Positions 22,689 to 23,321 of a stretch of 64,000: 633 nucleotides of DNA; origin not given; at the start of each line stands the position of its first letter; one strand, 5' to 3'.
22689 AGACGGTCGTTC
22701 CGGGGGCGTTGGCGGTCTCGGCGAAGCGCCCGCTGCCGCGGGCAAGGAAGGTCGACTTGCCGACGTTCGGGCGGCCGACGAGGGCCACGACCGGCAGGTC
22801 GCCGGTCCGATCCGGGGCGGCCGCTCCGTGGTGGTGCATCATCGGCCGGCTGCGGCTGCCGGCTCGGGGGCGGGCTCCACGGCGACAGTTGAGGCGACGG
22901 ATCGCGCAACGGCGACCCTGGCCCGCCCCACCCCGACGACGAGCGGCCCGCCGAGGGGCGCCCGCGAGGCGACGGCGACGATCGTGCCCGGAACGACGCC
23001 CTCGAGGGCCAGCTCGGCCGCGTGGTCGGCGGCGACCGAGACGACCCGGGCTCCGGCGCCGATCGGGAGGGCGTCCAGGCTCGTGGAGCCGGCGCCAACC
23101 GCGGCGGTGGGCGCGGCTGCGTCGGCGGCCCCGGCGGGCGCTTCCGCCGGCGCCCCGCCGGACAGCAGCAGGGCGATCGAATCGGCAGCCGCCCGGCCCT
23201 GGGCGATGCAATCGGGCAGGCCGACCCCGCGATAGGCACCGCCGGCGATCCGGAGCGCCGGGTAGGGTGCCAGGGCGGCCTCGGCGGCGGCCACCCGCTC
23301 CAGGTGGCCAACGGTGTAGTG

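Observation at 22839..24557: In-frame fusion of the heme-pathway oxidase CgoX/HemY with a FeoA domain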

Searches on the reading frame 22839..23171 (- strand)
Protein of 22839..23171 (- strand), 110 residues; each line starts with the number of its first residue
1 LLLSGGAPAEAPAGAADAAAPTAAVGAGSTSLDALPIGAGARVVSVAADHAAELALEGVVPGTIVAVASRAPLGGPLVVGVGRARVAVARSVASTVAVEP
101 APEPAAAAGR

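Call 5: search_protein_families(library=pfam, proteins=[window:22839-23171:-], max_evalue=1)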
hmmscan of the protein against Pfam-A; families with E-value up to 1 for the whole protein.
window:22839-23171:- (110 aa): 1 family
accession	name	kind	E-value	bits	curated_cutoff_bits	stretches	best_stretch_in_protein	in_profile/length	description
PF04023.20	FeoA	-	6e-13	49.1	23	1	31-100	2-74/74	FeoA domain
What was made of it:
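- Checked: The tail alone scores 49.1 bits (call 5).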

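Call 6: search_protein_families(library=ncbifam, proteins=[window:22839-23171:-], max_evalue=1)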
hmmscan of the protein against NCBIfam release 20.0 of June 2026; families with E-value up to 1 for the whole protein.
window:22839-23171:- (110 aa): 2 families
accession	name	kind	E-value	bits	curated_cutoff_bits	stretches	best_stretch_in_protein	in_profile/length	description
NF047407.1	TransRegMntRTherm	equivalog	0.043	13.5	350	1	13-100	140-225/227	manganese-dependent transcriptional regulator MntR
NF007106.0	PRK09555.1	equivalog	0.078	12.7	102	1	58-90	30-62/75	ferrous iron transporter A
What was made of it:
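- On DtxR/IdeR/MntR regulators with a C-terminal FeoA-like SH3 domain: The only trace is a marginal MntR hit (E 0.043) to the SH3 part (calls 5, 6).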

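Call 18: find_homologous_proteins(query=window:22839-23171:-, max_evalue=0.001)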
Query window:22839-23171:- (110 aa): 9 proteins with E <= 0.001 among 1903 candidates.
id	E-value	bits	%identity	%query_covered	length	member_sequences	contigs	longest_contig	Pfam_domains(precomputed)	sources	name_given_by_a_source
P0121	2.3e-23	100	71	71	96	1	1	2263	PF04023.21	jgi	jgi:Fe2+ transport system protein FeoA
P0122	1.0e-21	95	62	84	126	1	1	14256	PF04023.21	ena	-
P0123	1.9e-18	85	64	69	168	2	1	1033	PF04023.21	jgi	jgi:Fe2+ transport system protein FeoA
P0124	2.6e-17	81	61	82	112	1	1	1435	PF04023.21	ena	-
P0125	3.0e-14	71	63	57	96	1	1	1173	PF04023.21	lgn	-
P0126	1.4e-13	69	59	70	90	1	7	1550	PF04023.21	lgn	-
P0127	1.7e-13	69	53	39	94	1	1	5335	PF04023.21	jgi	jgi:Fe2+ transport system protein FeoA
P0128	1.3e-12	66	65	57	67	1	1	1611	PF04023.21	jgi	jgi:Fe2+ transport system protein FeoA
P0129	7.7e-12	63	57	65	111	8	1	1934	PF04023.21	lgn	-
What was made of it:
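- Tried and rejected: Homologue search with the tail alone (call 18).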

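Call 19: find_encoding_contigs(protein=P0127, flank=6000, max_places=2)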
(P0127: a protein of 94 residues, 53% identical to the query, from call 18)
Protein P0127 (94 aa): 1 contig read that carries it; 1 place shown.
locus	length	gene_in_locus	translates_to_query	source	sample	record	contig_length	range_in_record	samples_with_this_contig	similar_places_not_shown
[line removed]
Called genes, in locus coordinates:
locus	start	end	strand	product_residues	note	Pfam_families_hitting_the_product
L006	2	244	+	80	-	?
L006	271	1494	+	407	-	PF04055:Radical_SAM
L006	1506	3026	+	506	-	PF00890:FAD_binding_2 (faint), PF01266:DAO (weak), PF01593:Amino_oxidase, PF03486:HI0933_like (faint), PF12831:FAD_oxidored (weak), PF13450:NAD_binding_8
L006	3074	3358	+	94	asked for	PF04023:FeoA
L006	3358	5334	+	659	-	?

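Call 20: find_encoding_contigs(protein=P0122, flank=6000, max_places=2)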
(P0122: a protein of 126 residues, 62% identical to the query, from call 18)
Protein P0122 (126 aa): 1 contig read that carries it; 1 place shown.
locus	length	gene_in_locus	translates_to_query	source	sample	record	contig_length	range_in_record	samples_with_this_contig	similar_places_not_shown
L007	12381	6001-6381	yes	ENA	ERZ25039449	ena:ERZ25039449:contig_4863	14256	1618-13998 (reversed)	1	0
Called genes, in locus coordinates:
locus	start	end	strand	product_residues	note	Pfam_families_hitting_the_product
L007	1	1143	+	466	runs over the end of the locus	?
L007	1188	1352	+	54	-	-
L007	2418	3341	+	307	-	PF00762:Ferrochelatase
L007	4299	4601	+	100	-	-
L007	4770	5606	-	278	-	-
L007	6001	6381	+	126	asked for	PF04023:FeoA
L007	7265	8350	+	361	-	PF07670:Gate, PF07664:FeoB_C (weak), PF07670:Gate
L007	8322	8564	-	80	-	-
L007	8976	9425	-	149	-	PF13563:2_5_RNA_ligase2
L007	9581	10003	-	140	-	PF00171:Aldedh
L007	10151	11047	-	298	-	PF00171:Aldedh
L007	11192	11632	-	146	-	PF02361:CbiQ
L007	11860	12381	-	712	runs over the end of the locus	?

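Call 21: find_encoding_contigs(protein=P0121, flank=6000, max_places=2)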
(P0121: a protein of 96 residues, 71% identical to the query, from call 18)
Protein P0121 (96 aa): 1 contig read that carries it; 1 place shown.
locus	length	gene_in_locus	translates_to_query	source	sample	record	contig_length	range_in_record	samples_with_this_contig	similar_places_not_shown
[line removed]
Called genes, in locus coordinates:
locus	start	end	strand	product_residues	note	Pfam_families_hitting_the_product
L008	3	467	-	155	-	?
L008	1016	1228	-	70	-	-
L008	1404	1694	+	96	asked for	PF04023:FeoA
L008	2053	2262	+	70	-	?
